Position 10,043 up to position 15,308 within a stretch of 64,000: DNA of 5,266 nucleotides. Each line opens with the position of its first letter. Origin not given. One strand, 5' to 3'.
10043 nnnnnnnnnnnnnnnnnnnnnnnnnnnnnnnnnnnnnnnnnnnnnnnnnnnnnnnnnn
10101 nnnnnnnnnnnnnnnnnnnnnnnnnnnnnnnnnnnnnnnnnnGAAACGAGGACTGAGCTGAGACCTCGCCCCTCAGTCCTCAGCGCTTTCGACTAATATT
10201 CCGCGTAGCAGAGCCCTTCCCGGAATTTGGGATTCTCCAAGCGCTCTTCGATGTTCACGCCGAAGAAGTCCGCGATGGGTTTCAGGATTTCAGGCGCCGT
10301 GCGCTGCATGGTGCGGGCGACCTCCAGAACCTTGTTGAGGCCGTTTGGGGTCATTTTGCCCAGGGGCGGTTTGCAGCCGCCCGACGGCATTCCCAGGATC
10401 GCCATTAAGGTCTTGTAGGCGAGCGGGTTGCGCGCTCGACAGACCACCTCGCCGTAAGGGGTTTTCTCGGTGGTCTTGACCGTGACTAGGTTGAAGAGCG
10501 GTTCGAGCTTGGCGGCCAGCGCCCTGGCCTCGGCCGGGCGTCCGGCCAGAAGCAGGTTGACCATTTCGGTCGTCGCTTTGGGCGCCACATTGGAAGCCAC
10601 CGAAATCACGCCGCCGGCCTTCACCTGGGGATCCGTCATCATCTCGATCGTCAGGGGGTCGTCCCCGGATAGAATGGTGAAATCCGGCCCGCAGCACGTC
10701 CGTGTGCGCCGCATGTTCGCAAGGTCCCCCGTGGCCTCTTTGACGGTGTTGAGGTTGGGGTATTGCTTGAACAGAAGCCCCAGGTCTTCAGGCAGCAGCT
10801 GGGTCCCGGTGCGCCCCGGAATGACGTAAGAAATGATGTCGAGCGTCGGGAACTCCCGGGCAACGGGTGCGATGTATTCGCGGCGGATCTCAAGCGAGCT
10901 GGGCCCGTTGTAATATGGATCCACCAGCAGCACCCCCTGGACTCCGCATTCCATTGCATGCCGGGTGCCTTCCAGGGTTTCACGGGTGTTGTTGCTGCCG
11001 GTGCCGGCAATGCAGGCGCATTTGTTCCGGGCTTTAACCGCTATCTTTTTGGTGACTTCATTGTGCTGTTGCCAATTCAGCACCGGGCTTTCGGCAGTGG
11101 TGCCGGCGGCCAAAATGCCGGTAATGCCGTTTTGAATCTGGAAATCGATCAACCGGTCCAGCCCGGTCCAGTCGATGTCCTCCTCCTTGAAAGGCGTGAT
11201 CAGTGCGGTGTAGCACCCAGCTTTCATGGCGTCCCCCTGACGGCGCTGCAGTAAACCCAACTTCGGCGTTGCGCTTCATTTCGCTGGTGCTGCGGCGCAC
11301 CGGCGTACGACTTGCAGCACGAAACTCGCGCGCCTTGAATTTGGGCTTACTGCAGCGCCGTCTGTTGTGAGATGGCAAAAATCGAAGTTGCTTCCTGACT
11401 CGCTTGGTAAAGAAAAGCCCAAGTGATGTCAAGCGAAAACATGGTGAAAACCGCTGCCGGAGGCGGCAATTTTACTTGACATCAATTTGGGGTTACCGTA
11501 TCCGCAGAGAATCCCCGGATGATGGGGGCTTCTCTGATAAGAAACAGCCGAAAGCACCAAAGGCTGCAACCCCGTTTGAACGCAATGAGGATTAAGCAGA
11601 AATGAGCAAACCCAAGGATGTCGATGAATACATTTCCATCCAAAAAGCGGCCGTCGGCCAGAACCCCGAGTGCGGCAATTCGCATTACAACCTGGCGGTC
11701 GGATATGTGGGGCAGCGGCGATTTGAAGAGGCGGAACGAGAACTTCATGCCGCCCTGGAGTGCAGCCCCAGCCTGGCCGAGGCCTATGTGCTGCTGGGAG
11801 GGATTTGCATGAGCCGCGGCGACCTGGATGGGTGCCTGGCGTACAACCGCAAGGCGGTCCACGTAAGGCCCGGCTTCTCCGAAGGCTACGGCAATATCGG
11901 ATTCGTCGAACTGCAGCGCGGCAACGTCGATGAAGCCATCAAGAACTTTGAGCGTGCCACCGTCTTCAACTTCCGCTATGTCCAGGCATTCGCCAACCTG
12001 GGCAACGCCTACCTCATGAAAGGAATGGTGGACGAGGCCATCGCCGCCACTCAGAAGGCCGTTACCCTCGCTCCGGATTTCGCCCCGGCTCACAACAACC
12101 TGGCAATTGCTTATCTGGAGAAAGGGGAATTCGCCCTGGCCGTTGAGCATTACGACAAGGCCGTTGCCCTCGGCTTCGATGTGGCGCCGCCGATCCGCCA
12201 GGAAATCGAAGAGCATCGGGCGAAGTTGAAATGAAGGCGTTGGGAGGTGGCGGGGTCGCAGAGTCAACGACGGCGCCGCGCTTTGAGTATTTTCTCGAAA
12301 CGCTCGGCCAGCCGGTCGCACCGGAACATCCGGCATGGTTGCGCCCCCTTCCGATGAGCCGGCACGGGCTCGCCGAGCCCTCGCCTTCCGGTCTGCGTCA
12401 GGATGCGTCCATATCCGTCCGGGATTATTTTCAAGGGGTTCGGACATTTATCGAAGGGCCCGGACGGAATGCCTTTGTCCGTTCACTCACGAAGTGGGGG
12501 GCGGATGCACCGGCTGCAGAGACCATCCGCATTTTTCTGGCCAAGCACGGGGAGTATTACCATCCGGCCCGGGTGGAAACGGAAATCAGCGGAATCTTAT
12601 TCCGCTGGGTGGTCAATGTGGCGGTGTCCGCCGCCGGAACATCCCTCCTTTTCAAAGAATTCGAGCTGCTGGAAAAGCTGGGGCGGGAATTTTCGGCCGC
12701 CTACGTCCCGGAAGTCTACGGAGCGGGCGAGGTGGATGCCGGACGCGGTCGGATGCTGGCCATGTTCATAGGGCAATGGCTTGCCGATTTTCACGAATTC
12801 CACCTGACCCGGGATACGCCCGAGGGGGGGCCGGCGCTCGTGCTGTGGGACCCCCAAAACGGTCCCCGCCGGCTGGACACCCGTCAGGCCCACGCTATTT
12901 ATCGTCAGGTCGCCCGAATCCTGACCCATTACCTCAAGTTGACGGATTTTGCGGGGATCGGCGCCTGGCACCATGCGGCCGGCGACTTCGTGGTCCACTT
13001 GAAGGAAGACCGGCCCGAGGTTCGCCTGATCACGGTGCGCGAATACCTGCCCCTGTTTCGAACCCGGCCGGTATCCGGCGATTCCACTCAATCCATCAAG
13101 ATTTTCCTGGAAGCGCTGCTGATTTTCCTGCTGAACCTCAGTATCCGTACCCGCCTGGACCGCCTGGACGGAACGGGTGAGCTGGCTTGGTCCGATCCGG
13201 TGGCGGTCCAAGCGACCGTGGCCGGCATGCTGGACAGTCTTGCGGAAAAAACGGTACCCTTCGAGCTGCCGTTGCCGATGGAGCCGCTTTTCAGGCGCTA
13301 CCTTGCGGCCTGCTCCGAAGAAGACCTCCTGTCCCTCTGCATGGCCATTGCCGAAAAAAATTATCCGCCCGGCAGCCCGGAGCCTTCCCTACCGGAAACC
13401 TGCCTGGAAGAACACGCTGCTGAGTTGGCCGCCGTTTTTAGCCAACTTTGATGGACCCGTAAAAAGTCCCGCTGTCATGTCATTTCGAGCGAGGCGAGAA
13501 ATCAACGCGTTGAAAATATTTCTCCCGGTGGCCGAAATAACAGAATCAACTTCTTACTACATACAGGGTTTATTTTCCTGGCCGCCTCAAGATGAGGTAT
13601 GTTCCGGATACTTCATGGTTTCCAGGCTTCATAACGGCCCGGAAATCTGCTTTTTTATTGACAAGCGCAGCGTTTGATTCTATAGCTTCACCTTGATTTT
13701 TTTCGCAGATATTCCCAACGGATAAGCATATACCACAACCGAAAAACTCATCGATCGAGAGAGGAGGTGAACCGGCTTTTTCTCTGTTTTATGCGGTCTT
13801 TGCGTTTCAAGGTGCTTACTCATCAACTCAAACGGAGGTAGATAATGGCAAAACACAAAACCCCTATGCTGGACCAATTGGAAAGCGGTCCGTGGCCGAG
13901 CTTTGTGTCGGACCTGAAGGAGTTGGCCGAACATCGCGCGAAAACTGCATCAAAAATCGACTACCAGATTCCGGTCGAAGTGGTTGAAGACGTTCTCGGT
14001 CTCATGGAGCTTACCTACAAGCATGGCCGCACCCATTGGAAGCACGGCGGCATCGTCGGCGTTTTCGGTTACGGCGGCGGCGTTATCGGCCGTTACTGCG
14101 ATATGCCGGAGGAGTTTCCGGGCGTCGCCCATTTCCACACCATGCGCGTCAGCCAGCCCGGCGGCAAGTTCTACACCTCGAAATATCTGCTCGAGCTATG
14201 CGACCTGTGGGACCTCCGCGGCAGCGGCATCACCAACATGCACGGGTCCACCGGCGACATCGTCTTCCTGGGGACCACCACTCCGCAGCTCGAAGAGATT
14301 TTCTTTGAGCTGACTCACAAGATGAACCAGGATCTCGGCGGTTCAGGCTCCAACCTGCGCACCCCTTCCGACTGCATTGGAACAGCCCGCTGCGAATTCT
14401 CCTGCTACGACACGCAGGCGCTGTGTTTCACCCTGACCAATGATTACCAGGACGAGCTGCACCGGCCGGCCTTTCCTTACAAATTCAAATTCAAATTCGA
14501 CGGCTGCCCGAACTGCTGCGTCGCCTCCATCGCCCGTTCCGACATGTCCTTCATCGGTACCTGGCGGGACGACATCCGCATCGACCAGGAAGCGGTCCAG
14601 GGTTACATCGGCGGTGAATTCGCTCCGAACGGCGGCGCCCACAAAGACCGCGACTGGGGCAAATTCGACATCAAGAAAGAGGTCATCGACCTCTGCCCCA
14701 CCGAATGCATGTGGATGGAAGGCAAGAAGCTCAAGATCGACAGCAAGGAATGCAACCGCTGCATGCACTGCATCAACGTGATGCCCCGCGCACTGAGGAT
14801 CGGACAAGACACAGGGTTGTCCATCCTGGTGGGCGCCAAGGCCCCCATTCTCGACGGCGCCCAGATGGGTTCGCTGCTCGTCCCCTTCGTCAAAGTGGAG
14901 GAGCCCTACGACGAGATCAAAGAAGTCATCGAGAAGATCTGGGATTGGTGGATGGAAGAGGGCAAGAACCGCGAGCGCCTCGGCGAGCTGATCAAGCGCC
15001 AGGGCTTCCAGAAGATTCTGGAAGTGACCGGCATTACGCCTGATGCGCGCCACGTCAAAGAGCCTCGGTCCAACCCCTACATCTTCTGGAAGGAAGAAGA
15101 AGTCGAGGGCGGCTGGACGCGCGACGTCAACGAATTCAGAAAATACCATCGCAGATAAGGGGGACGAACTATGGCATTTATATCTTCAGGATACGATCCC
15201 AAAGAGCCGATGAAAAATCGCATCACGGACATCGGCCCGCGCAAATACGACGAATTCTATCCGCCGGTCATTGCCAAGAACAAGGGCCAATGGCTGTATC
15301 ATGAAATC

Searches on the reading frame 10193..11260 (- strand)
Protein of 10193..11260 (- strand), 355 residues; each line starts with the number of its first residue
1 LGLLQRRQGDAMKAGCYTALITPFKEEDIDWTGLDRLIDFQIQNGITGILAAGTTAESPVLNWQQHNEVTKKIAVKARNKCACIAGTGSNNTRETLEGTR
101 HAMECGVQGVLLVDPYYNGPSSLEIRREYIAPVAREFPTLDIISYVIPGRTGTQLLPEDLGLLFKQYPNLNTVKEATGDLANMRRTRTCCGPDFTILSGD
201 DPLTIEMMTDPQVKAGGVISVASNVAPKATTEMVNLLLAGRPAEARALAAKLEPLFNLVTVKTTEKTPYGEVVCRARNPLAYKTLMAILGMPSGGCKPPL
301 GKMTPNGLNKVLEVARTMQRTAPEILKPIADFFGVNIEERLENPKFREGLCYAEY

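Call 31: search_protein_families(library=pfam, proteins=[window:10193-11260:-], max_evalue=0.00001)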
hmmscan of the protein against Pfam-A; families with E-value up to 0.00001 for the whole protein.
window:10193-11260:- (355 aa): 1 family
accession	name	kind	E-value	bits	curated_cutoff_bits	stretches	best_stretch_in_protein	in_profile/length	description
PF00701.28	DHDPS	-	2.1e-60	204.4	22.1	1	14-312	3-283/289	Dihydrodipicolinate synthetase family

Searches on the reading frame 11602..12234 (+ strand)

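Call 31: search_protein_families(library=pfam, proteins=[window:11602-12234:+], max_evalue=0.00001)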
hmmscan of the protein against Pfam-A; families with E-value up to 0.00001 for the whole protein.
window:11602-12234:+ (210 aa): 14 families
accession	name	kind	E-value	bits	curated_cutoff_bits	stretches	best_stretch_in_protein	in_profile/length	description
PF00515.34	TPR_1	-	3.8e-33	112.4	27.8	2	128-160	2-34/34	Tetratricopeptide repeat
PF07719.23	TPR_2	-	5.7e-30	101.4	27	1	128-159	2-33/34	Tetratricopeptide repeat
PF13414.12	TPR_11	-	1.1e-19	70.3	26.8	1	103-141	4-42/42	TPR repeat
PF13181.12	TPR_8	-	4.3e-19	67.4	25.7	0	128-159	2-33/34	Tetratricopeptide repeat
PF13432.12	TPR_16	-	1.1e-18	67.7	32.7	0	103-159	7-63/65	Tetratricopeptide repeat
PF13431.12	TPR_17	-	8e-18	63.6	24.4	0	151-181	3-33/34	Tetratricopeptide repeat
PF13424.12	TPR_12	-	1.1e-16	61.2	30.1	0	161-190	3-32/77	Tetratricopeptide repeat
PF14559.12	TPR_19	-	5.3e-14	52.7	25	0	138-189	2-53/68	Tetratricopeptide repeat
PF13428.12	TPR_14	-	1.1e-12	47.7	23.5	0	129-169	3-43/44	Tetratricopeptide repeat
PF13176.12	TPR_7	-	2.9e-12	46.1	27.9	0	163-190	1-28/36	Tetratricopeptide repeat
PF13374.12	TPR_10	-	2e-09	37.6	27.5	0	165-190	6-31/42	Tetratricopeptide repeat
PF13371.12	TPR_9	-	1.6e-07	31.7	35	0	67-119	3-55/73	Tetratricopeptide repeat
PF07721.20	TPR_4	-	7.1e-07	29.7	27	0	162-185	2-25/26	Tetratricopeptide repeat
PF13174.12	TPR_6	-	2.4e-06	28.3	26.3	0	132-159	5-32/33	Tetratricopeptide repeat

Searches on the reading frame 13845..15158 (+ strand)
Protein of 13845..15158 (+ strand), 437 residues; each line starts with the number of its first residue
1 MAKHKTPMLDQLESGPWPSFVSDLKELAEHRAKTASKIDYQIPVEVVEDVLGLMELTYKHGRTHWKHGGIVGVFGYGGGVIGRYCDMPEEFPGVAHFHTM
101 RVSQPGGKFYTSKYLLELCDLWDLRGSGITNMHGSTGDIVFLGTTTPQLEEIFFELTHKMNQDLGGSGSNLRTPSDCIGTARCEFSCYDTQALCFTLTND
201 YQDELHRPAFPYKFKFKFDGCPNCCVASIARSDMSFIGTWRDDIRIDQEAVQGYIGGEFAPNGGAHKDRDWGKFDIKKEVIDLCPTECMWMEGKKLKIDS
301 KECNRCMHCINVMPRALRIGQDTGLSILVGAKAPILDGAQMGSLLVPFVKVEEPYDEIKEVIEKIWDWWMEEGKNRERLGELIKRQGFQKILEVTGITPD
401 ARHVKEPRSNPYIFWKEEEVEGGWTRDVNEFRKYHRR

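Call 32: search_protein_families(library=pfam, proteins=[window:13845-15158:+], max_evalue=0.00001)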
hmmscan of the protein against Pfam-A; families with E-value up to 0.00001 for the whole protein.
window:13845-15158:+ (437 aa): 1 family
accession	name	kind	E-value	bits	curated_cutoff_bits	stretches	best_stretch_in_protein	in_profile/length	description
PF01077.27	NIR_SIR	-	5e-39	133.7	27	1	167-395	1-150/158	Nitrite and sulphite reductase 4Fe-4S domain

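Call 37: search_protein_families(library=ncbifam, proteins=[window:13845-15158:+], max_evalue=0.00001)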
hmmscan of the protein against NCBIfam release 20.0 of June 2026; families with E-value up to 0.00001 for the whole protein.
window:13845-15158:+ (437 aa): 3 families
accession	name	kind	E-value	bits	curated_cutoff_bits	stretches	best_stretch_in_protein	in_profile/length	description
TIGR02064.1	dsrA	equivalog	8.6e-185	614.3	392.85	1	9-430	1-402/402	dissimilatory-type sulfite reductase subunit alpha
TIGR02066.1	dsrB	equivalog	6.2e-29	101.1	341.5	1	110-413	41-329/341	dissimilatory-type sulfite reductase subunit beta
TIGR02912.1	sulfite_red_C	equivalog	1.6e-06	27.3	324.1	0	147-239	79-161/314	sulfite reductase subunit C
